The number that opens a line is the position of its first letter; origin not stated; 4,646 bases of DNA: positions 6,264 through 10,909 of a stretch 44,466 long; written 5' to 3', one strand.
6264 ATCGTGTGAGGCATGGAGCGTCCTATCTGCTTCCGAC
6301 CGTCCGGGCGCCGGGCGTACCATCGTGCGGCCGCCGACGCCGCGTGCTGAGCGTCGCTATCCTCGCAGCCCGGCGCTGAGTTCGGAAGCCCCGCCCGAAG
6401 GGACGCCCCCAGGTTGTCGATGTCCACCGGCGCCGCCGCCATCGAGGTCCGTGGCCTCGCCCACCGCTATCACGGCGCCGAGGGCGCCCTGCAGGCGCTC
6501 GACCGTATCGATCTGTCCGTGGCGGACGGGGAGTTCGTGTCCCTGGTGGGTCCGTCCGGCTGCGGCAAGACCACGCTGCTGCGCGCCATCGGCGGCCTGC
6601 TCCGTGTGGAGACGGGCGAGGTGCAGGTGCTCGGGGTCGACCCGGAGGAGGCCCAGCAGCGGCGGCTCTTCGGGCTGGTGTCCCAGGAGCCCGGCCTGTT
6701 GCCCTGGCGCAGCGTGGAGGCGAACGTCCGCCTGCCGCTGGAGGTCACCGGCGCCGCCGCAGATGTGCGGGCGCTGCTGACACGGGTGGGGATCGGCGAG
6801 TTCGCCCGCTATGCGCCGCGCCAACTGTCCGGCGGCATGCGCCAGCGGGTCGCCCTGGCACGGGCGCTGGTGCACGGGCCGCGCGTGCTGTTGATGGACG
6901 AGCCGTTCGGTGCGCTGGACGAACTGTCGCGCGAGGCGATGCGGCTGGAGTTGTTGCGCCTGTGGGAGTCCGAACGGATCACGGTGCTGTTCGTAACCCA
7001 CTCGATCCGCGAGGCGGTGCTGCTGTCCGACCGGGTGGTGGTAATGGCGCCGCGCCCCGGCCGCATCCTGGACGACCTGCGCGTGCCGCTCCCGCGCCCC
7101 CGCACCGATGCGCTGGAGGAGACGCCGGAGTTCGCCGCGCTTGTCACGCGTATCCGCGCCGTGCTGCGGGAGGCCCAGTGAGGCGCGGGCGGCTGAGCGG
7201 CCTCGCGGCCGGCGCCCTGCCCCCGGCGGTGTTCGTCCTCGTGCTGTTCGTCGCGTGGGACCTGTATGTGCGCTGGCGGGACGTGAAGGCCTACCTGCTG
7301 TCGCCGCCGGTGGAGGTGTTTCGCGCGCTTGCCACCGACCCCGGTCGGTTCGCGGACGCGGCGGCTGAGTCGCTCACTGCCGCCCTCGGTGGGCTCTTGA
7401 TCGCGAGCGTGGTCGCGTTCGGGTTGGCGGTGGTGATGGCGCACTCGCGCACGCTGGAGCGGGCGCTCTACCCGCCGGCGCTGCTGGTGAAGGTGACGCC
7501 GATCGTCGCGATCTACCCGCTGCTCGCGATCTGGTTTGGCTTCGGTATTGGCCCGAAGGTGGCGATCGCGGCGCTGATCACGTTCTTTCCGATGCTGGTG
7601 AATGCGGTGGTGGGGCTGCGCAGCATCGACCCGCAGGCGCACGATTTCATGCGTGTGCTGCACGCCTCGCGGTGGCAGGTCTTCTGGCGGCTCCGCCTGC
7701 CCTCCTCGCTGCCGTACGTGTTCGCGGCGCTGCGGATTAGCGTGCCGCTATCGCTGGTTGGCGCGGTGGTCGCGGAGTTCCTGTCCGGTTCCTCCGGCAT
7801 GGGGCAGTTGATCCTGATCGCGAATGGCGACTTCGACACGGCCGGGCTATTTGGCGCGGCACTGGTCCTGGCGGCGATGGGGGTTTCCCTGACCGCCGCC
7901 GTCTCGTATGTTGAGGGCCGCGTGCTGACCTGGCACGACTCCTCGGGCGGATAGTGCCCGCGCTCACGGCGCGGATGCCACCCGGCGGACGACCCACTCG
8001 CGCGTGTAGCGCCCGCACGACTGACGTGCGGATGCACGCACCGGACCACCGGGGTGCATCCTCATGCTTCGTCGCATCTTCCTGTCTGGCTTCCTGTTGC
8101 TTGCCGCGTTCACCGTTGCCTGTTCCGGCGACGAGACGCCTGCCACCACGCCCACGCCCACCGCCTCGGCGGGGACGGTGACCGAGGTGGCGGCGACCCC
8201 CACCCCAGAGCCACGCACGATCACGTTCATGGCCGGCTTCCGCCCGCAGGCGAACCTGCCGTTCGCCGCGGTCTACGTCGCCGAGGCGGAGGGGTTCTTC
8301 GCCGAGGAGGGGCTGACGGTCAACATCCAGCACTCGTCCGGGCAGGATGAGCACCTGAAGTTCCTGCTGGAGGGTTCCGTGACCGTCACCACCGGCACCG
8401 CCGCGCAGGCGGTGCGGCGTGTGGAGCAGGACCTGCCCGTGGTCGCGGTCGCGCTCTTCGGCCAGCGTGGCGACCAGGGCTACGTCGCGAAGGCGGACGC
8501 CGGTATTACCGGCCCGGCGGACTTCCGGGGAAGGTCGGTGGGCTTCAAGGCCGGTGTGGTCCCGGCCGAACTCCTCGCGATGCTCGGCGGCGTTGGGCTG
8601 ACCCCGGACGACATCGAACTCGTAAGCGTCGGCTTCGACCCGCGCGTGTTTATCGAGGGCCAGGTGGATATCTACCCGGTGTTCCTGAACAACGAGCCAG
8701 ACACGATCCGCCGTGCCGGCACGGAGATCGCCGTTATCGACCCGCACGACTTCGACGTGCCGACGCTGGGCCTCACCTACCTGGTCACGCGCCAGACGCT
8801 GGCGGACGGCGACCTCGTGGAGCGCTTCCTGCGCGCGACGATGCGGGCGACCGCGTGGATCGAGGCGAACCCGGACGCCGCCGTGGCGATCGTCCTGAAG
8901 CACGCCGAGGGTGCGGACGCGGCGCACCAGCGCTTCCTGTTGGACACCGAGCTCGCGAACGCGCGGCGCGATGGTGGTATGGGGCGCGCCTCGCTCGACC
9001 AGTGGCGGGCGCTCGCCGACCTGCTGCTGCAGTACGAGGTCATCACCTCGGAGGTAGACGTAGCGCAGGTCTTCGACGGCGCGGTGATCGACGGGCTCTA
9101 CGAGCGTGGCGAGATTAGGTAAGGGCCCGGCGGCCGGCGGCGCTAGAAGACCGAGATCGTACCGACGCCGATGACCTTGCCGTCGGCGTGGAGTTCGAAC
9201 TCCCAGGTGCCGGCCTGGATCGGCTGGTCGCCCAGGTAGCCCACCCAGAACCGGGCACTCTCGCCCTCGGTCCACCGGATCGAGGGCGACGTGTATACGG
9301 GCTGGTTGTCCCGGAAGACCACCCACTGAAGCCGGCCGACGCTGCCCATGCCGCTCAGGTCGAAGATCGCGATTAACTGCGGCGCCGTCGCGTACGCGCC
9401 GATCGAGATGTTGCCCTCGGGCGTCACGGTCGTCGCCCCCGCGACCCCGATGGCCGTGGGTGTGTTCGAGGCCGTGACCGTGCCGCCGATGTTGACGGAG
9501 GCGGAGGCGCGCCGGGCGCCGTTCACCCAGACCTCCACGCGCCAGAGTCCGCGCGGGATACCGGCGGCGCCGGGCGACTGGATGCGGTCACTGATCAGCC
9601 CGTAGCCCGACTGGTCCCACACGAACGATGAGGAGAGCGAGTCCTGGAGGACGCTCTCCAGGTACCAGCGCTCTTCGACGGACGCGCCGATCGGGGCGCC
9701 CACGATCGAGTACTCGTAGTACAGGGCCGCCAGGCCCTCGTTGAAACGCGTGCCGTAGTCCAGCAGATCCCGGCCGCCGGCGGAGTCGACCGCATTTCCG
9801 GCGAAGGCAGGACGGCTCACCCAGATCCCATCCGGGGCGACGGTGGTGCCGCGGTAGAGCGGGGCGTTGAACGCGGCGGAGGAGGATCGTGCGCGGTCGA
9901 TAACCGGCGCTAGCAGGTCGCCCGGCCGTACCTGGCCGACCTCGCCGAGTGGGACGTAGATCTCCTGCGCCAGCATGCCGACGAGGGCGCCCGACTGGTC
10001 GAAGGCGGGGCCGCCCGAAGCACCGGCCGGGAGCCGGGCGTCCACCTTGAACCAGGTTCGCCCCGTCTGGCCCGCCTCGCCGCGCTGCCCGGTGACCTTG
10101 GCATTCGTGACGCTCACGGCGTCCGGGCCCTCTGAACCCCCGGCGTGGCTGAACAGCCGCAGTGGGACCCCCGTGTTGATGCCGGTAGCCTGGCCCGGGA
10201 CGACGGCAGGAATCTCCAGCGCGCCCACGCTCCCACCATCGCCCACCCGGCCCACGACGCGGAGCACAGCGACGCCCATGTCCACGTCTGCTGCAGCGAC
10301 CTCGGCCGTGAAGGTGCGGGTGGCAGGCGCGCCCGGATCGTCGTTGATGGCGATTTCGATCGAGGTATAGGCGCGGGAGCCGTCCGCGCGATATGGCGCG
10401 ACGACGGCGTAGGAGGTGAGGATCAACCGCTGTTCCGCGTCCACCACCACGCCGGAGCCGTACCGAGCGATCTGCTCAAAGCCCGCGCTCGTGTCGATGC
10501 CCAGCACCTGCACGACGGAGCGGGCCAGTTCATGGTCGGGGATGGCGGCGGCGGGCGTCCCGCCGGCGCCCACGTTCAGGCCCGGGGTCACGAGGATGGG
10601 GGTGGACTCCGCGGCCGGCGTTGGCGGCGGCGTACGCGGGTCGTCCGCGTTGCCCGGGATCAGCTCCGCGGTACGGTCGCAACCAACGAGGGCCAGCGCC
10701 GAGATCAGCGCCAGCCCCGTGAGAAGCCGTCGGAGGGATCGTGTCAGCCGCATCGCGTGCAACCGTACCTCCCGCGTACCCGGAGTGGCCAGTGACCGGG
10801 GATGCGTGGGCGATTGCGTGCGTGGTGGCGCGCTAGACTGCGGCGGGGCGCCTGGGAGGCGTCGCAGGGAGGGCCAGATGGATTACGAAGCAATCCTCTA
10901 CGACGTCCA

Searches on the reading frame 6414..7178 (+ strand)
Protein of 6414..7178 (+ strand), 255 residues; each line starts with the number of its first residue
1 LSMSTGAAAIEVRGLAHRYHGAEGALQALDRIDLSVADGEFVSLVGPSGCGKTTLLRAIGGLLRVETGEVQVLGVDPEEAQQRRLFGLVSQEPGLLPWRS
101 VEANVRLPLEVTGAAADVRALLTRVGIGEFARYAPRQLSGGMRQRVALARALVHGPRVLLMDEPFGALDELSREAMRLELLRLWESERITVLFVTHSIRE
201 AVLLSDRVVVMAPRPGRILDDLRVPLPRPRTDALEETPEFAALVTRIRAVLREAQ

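Call 93: search_protein_families(library=pfam, proteins=[window:6414-7178:+], max_evalue=0.00001)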
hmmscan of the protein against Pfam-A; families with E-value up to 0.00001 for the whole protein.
window:6414-7178:+ (255 aa): 2 families
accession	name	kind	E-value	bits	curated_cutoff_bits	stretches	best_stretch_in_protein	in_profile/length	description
PF00005.33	ABC_tran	-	5.2e-32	111.7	25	1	29-165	1-136/137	ABC transporter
PF13304.12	AAA_21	-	3.3e-08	34.4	27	0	42-71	2-26/304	AAA domain, putative AbiEii toxin, Type IV TA system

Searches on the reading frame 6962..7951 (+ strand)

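Call 93: search_protein_families(library=pfam, proteins=[window:6962-7951:+], max_evalue=0.00001)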
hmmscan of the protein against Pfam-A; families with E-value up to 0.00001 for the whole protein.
window:6962-7951:+ (330 aa): 1 family
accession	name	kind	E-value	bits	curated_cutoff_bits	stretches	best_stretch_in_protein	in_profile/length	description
PF00528.27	BPD_transp_1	-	2.6e-28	99.4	26.4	1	153-321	2-182/184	Binding-protein-dependent transport system inner membrane component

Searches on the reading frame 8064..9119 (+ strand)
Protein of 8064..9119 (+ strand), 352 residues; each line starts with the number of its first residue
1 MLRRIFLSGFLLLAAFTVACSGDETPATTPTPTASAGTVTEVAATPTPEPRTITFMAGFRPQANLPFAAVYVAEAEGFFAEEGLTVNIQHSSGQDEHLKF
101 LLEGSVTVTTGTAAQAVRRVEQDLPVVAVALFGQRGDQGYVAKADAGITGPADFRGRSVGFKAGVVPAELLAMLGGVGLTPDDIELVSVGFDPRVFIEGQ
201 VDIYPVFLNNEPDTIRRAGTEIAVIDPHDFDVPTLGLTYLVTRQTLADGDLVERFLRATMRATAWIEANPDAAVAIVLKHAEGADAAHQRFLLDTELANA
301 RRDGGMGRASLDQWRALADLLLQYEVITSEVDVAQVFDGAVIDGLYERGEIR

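Call 93: search_protein_families(library=pfam, proteins=[window:8064-9119:+], max_evalue=0.00001)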
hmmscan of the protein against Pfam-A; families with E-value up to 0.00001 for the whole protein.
window:8064-9119:+ (352 aa): 1 family
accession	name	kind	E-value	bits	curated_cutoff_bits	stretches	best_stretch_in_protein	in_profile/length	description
PF09084.16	NMT1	-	8e-39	134.2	20.5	1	67-273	4-216/216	NMT1/THI5 like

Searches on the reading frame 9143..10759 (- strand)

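Call 93: search_protein_families(library=pfam, proteins=[window:9143-10759:-], max_evalue=0.00001)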
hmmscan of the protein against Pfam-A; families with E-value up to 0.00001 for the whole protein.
window:9143-10759:- (538 aa): 1 family
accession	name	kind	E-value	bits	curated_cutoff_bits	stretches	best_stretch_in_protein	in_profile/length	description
PF13365.12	Trypsin_2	-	4.1e-17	63.7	27.6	1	101-262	1-144/144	Trypsin-like peptidase domain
